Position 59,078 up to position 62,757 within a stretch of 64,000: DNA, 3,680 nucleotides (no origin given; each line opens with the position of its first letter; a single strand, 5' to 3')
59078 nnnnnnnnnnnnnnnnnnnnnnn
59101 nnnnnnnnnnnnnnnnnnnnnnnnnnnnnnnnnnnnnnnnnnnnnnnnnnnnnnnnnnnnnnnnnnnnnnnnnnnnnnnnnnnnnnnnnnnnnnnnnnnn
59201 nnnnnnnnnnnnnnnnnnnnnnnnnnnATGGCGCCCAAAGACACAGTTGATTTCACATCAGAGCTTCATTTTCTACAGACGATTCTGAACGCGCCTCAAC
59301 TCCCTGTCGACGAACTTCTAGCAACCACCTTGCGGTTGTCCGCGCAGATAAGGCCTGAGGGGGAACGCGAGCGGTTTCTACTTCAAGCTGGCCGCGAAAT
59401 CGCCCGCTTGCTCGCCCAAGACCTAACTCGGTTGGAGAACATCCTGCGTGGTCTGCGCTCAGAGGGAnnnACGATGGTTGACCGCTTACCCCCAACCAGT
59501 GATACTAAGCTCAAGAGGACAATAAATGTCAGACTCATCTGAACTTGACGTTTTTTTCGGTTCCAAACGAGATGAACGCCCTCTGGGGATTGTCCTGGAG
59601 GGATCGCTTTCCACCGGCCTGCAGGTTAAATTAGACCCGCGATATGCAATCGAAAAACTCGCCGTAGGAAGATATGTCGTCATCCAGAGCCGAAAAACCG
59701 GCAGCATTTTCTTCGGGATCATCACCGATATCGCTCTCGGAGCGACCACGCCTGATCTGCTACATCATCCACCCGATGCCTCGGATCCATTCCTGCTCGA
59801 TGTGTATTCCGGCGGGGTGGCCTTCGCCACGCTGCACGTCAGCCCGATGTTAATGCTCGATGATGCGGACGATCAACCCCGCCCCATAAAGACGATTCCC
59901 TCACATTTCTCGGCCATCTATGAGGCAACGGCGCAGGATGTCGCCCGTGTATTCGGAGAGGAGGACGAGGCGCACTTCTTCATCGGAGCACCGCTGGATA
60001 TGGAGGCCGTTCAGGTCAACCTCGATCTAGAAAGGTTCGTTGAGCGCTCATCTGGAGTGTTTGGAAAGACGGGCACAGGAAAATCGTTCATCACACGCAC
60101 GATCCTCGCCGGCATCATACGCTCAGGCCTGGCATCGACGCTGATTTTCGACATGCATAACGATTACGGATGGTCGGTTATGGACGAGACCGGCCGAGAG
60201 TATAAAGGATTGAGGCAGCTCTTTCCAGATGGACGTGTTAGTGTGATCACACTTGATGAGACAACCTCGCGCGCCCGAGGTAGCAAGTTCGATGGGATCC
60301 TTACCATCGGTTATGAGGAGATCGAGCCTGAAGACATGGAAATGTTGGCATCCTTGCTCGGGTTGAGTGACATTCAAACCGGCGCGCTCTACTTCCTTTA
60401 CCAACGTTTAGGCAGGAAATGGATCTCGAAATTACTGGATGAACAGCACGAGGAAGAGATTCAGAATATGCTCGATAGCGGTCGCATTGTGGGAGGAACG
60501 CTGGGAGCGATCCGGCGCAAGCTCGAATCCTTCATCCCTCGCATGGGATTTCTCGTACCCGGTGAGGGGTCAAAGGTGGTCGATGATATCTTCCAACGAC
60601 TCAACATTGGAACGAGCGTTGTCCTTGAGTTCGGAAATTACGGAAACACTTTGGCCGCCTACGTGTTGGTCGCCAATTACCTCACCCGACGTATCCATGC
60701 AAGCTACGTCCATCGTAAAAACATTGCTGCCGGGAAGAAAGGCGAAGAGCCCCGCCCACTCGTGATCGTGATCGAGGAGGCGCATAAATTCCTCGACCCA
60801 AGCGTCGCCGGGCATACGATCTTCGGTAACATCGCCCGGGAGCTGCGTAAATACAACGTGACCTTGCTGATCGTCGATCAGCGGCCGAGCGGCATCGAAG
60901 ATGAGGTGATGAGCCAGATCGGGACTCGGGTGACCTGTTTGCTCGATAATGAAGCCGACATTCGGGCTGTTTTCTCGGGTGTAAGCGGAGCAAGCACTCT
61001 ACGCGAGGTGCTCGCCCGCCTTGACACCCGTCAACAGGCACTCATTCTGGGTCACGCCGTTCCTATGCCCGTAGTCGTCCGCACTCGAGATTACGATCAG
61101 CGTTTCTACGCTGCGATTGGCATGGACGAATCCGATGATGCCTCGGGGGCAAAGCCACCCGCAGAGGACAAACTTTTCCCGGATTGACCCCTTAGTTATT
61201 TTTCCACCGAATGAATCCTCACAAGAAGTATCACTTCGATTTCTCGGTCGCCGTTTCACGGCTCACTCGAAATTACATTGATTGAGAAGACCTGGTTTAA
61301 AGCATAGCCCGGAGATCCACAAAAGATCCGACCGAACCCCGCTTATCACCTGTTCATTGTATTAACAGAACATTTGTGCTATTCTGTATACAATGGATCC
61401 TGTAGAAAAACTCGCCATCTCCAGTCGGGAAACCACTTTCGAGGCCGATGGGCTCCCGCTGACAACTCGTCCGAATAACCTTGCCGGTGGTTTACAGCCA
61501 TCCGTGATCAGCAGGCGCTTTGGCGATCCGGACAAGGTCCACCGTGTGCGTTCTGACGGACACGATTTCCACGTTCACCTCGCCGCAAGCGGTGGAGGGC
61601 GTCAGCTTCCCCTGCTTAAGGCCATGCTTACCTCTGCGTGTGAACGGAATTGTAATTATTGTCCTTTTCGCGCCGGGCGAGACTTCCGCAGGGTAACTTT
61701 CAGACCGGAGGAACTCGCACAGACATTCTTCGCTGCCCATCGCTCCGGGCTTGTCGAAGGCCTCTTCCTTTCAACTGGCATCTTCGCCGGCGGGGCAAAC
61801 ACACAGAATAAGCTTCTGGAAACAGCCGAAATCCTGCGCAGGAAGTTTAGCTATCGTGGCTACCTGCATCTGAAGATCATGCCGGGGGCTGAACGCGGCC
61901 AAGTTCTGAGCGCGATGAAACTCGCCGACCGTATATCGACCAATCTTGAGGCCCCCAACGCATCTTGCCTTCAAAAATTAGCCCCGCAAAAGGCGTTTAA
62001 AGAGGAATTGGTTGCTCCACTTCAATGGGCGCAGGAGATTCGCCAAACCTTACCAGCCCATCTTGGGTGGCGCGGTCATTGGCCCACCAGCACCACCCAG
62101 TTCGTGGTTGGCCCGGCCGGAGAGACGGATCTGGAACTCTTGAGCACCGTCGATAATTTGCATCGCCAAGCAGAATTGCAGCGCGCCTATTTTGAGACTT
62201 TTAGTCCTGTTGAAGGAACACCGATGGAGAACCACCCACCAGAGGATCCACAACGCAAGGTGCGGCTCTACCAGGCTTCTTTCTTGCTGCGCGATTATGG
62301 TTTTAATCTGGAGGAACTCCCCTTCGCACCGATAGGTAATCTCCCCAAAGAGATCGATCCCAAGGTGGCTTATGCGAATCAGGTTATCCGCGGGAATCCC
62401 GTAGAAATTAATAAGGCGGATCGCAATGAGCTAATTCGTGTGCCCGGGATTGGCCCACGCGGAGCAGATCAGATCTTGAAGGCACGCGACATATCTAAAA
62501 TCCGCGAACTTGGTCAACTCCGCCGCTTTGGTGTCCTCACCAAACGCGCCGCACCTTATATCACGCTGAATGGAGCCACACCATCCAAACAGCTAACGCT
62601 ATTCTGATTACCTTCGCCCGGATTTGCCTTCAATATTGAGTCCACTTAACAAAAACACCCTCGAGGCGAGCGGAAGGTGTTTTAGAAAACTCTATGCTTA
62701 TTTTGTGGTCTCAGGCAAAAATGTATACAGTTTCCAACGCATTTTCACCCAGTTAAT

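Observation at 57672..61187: Three-gene NurA / unknown 200-aa protein / HerA operon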

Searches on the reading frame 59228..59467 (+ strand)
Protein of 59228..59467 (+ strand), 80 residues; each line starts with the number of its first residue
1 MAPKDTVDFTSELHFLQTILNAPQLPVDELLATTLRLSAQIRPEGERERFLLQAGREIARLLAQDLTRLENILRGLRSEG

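Call 64: search_solved_structures(query=A6, max_evalue=10)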
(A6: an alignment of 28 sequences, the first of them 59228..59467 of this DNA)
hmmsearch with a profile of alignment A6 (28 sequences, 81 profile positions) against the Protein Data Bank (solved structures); distinct sequences matched with E-value up to 10: 5.
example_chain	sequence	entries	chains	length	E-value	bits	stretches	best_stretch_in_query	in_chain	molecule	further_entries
9li6_A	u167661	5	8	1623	0.45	14.1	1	14-78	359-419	ABC transporter C family member 2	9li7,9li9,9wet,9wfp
9li5_A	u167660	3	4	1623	0.45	14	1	14-78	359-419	ABC transporter C family member 2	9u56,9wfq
9u57_A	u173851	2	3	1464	0.53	13.8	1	14-78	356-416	ABC transporter C family member 2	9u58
3p8c_B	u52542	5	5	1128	1.8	12.2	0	33-65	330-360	Nck-associated protein 1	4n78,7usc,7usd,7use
1nxh_A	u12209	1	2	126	2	12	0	51-74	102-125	MTH396 protein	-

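Call 69: predict_structure(alignment_id=A6)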
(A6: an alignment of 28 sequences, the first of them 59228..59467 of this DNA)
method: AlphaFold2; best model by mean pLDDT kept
length: 80 residues; sequences in the alignment: 28
mean_pLDDT: 93.9   pTM: 0.81
mean pLDDT of the five models: 93.9, 92.8, 92.4, 92.5, 92.2
residues with pLDDT >= 90: 75; 70-90: 3; 50-70: 2; < 50: 0
segments of 3 or more residues with pLDDT < 50: none
pLDDT, mean of each block of 10 residues (from residue 1): 94 96 93 95 97 97 96 83
secondary structure, 60 per line:
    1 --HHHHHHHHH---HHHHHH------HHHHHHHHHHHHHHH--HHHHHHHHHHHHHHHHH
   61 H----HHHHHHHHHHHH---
elements in order: H3-11 H15-20 H27-41 H44-61 H66-77

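Call 71: fold_search(model_id=the predicted structure, library=pdb)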
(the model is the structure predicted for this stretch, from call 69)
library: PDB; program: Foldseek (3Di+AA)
matches with E <= 10: 81; with E <= 0.001: 0
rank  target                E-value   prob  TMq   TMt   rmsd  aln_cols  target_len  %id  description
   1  8i9p_Cc               1.2e+00  0.47  0.53  0.22   5.6        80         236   15  Cryo-EM structure of a Chaetomium thermophilum pre-60S ribosomal subunit - State Mak16 (released 2023-05-17)
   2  9dtf_D                2.0e+00  0.09  0.28  0.10   9.4        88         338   24  Crystal structure of the complex of M. tuberculosis PheRS with cognate precursor tRNA and fragment DDD01008876 (released 2025-06-04)
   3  9dsx_D                2.1e+00  0.08  0.28  0.10   9.4        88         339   24  Crystal structure of the complex of M. tuberculosis PheRS with cognate precursor tRNA and fragment DDD00107555 (released 2025-06-04)
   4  8ev3_4                2.3e+00  0.33  0.53  0.25   5.6        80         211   15  Ytm1 associated 60S nascent ribosome (-Fkbp39) State 1B (released 2022-11-30)
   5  8rri_AL               2.3e+00  0.15  0.39  0.22   7.6        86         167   20  Human mitochondrial ribosome in complex with antibiotic tigecycline (released 2025-03-12)
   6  6emg_A                2.8e+00  0.28  0.54  0.23   5.6        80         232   15  Crystal structure of Rrp1 from Chaetomium thermophilum in space group P6322 (released 2017-12-27)
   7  8csp_L                3.0e+00  0.14  0.40  0.28   7.4        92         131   20  Human mitochondrial small subunit assembly intermediate (State A) (released 2022-12-14)
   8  6ifz_A                3.1e+00  0.23  0.49  0.07   7.1        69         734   14  Type III-A Csm complex, Cryo-EM structure of Csm-CTR2-ssDNA complex (released 2018-12-12)
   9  8csq_L                3.1e+00  0.13  0.39  0.23   7.5        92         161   20  Human mitochondrial small subunit assembly intermediate (State B) (released 2022-12-14)
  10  8xeh_B                3.1e+00  0.10  0.33  0.25   8.5       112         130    7  Crystal structure of HEPN-MNT complex (released 2024-12-18)
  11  8eti_4                3.3e+00  0.23  0.53  0.25   5.6        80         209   15  Fkbp39 associated 60S nascent ribosome State 1 (released 2022-11-30)
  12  8euy_4                3.5e+00  0.23  0.53  0.25   5.6        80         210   15  Ytm1 associated nascent 60S ribosome (-fkbp39) State 1A (released 2022-11-30)
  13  5mfd_A                3.5e+00  0.14  0.37  0.14   4.8        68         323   18  Designed armadillo repeat protein YIIIM''6AII in complex with pD_(KR)5 (released 2017-07-19)
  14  6ifu_A                3.7e+00  0.23  0.50  0.07   7.3        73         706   12  Cryo-EM structure of type III-A Csm-CTR2-dsDNA complex (released 2018-12-12)
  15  9g5c_L                4.0e+00  0.12  0.40  0.23   7.5        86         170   20  Assembly intermediate of human mitochondrial ribosome small subunit (State B) (released 2025-04-23)
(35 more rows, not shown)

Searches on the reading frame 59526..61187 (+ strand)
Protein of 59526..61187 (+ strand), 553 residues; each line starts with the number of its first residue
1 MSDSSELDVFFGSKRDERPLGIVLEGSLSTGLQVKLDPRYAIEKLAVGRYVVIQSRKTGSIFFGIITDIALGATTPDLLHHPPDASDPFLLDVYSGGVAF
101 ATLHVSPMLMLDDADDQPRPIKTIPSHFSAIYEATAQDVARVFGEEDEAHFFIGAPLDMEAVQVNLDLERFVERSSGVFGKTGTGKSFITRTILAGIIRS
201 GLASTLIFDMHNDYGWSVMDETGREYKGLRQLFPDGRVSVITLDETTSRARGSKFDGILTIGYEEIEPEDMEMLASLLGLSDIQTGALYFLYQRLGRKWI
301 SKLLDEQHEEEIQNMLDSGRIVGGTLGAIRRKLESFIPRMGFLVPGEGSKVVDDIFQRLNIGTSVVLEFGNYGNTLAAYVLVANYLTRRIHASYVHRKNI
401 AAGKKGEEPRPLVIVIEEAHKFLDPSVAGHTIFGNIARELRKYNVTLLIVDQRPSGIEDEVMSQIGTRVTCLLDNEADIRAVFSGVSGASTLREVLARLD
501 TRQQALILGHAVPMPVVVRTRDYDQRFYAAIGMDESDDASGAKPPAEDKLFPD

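Call 3: search_protein_families(library=pfam, proteins=[window:59526-61187:+], max_evalue=1)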
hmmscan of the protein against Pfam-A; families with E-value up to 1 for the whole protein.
window:59526-61187:+ (553 aa): 7 families
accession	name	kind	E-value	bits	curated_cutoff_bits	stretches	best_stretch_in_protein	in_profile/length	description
PF01935.23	DUF87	-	6.9e-29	102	23.2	1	152-390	2-220/220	Helicase HerA, central domain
PF05872.18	HerA_C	-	0.00035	19.8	22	1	172-470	20-318/502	Helicase HerA-like C-terminal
PF12846.13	AAA_10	-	0.0023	17.5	27.5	1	413-468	243-298/362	AAA-like domain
PF06309.17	Torsin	-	0.006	17.1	27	1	179-207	59-87/127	Torsin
PF13401.12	AAA_22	-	0.012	16.3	27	0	178-196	10-28/130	AAA domain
PF13191.12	AAA_16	-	0.02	15.8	32.6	0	178-201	29-52/167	AAA ATPase domain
PF19044.6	P-loop_TraG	-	0.12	11.4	25.8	1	153-214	9-69/413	TraG P-loop domain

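Call 4: search_protein_families(library=padloc, proteins=[window:59526-61187:+], max_evalue=1)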
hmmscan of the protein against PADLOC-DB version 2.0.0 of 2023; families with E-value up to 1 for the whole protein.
window:59526-61187:+ (553 aa): 16 families
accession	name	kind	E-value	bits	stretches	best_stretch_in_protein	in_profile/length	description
PDLC04105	HerA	-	3.1e-38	129.7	2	406-523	414-538/576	-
PDLC04103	HerA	-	1.1e-23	81.4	2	389-521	417-557/579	-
PDLC04102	HerA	-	1.2e-23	81.4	2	407-523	501-622/654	-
PDLC02185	HerA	-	1.5e-23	81.4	2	408-521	443-562/585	-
PDLC04100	HerA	-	2.7e-23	80.5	2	407-521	436-556/580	-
PDLC04106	HerA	-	1.6e-19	67.9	2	400-528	502-636/667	-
PDLC04098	HerA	-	6.1e-19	66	2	406-525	522-651/686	-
PDLC02188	HerA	-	9.5e-18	62.3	2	394-521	408-543/578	-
PDLC04140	mad8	-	2.9e-16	57.9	1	152-521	5-300/314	mads_8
PDLC04097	HerA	-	4e-12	43.6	2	411-521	474-593/618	-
PDLC04104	HerA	-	8.2e-12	42.5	1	405-519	214-335/379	-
PDLC04099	HerA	-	3.8e-09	34.1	1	17-214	9-210/214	-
PDLC04107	HerA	-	9.2e-08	29.5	1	157-221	154-217/306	-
PDLC04101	HerA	-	4e-07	27.1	1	33-215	26-210/400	-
PDLC01055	HerA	-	3.1e-05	21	2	404-521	411-525/532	Type III coevolved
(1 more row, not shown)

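Call 5: search_protein_families(library=ncbifam, proteins=[window:59526-61187:+], max_evalue=1)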
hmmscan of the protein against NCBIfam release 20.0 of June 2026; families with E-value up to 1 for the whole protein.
window:59526-61187:+ (553 aa): 12 families
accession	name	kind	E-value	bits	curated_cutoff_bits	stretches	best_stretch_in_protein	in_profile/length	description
NF040937.1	HerA_Thermprot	equivalog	1.2e-26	93.2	800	2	325-526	274-467/487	DNA double-strand break repair helicase HerA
NF042943.1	HerA_antiphage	equivalog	4.4e-24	85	800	2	407-522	430-551/566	anti-phage-associated helicase HerA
NF040819.1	helicase_HerA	equivalog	1.6e-22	79.8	970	2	410-524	402-518/561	DNA double-strand break repair helicase HerA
NF042944.1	HerA_antiphage_2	equivalog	3.1e-20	72.4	850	2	397-524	414-546/576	anti-phage-associated helicase HerA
NF053655.1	CedD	equivalog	6e-19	68.1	600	2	271-520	293-525/527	DNA-translocating ATPase CedD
NF033849.1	ser_rich_anae_1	subfamily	1.7e-06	25.7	650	1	343-486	958-1103/1163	serine-rich protein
NF045975.1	VirB4_plasma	equivalog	1.6e-05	22.8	590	2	377-455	735-805/894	Mbov_0397 family ICE element conjugal transfer ATPase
TIGR00929.1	VirB4_CagE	subfamily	6.1e-05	21.4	643.1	1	379-477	616-704/792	VirB4 family type IV secretion/conjugal transfer ATPase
TIGR03924.1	T7SS_EccC_a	equivalog_domain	0.048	12.4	509.15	0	131-200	403-477/673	type VII secretion protein EccCa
TIGR02746.1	TraC-F-type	equivalog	0.075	10.9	567.05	1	410-453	640-684/800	type IV secretion system protein TraC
NF011659.0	PRK15079.1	equivalog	0.084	11.6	540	1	138-196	16-73/334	murein tripeptide/oligopeptide ABC transporter ATP binding protein OppF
NF010447.0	PRK13873.1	equivalog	0.19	9.6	1020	1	342-460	582-686/815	conjugal transfer protein TrbE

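Call 54: search_solved_structures(query=window:59526-61187:+, max_evalue=0.00001)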
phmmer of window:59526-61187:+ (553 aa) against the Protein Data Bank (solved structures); distinct sequences matched with E-value up to 0.00001: 9.
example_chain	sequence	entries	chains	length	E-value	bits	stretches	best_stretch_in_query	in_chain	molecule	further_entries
8wiv_A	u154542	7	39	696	1.7e-21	79.8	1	405-516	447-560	Helicase HerA central domain-containing protein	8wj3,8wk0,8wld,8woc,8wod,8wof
9x1l_A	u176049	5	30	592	2.3e-18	69.5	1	410-523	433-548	DNA helicase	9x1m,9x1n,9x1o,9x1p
4d2i_A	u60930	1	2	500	4.5e-18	68.6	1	331-526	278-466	HERA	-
9c1m_M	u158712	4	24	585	2.8e-13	52.7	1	387-520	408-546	ATP-binding protein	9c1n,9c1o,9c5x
8xau_A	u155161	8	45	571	4.4e-13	52.1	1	321-520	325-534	ATP-binding protein | HerA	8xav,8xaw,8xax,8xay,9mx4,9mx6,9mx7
8ziq_M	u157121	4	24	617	1.9e-12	50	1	382-517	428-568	HerA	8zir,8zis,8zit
8wet_A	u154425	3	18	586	6.9e-08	34.9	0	405-482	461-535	TdpA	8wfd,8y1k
8j4u_M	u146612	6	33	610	2.9e-07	32.9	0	407-518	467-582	Nucleoside triphosphate hydrolase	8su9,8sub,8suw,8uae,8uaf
8yho_A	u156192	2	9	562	4.7e-07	32.2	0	394-519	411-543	DUF87 domain-containing protein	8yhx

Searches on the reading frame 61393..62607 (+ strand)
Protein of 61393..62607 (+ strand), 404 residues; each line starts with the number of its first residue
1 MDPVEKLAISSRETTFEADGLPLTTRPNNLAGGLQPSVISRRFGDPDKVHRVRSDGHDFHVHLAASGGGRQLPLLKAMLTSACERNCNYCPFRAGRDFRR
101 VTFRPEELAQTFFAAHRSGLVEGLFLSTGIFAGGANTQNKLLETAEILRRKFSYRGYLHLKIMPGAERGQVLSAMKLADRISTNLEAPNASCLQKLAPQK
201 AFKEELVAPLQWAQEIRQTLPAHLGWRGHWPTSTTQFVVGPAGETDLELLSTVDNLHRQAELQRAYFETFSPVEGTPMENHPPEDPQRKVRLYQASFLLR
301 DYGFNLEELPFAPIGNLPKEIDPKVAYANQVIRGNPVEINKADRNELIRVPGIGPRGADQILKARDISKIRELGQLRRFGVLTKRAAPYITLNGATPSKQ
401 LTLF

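Call 3: search_protein_families(library=pfam, proteins=[window:61393-62607:+], max_evalue=1)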
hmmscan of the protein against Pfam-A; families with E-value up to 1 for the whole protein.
window:61393-62607:+ (404 aa): 6 families
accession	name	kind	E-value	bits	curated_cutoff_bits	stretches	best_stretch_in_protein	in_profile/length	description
PF04055.27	Radical_SAM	-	6.1e-08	33.5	29.5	1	80-249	4-159/166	Radical SAM superfamily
PF12836.13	HHH_3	-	1.6e-06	28.6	27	1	335-380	4-53/65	Helix-hairpin-helix motif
PF14520.12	HHH_5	-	0.0051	17.7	27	1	341-364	31-54/57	Helix-hairpin-helix domain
PF00633.29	HHH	-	0.012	15.8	24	1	339-363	5-29/30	Helix-hairpin-helix motif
PF19378.4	DUF5953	-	0.057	13.7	25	1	210-252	146-189/233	Family of unknown function (DUF5953)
PF12826.13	HHH_2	-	0.24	12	27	1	339-362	29-52/64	Helix-hairpin-helix motif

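Call 5: search_protein_families(library=ncbifam, proteins=[window:61393-62607:+], max_evalue=1)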
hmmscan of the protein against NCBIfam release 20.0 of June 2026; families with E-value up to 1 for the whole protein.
window:61393-62607:+ (404 aa): 13 families
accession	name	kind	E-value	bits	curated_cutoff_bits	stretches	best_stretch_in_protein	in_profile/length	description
TIGR03916.1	rSAM_link_UDG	hypoth_equivalog_domain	1.4e-74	251.7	343.5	1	66-396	45-380/415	putative DNA modification/repair radical SAM protein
NF053743.1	LipS2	equivalog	5.8e-05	22.7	270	1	234-317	169-248/292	LipS2 family lipoyl synthase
TIGR02351.2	thiH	equivalog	0.00017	20.8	380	1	79-153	79-151/364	2-iminoacetate synthase ThiH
TIGR01259.1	comE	subfamily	0.00035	20.5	152.35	1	328-366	51-89/120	comEA protein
NF004884.0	PRK06245.1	equivalog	0.00088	18.2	209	1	79-127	21-68/340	7,8-didemethyl-8-hydroxy-5-deazariboflavin synthase subunit CofG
TIGR03550.1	F420_cofG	equivalog_domain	0.0016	17.7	213.35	1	79-125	10-57/322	7,8-didemethyl-8-hydroxy-5-deazariboflavin synthase CofG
TIGR00089.1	TIGR00089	subfamily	0.01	14.7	251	1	234-282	293-340/429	MiaB/RimO family radical SAM methylthiotransferase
NF005609.0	PRK07360.1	equivalog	0.013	14.3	426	1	79-123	67-112/374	7,8-didemethyl-8-hydroxy-5-deazariboflavin synthase subunit CofH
NF053742.1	LipS1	equivalog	0.037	13.6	230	1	81-215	15-142/268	LipS1 family lipoyl synthase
TIGR03957.1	rSAM_HmdB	equivalog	0.043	13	320.9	1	179-284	144-234/317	5,10-methenyltetrahydromethanopterin hydrogenase cofactor biosynthesis protein HmdB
TIGR03551.1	F420_cofH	equivalog_domain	0.044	12.6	374.1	1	79-131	45-97/345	5-amino-6-(D-ribitylamino)uracil--L-tyrosine 4-hydroxyphenyl transferase CofH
TIGR00084.2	ruvA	equivalog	0.17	11.4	85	1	346-370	76-100/202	Holliday junction branch migration protein RuvA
NF038073.1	rSAM_STM4011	subfamily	0.64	9.3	200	0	81-101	10-30/278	STM4011 family radical SAM protein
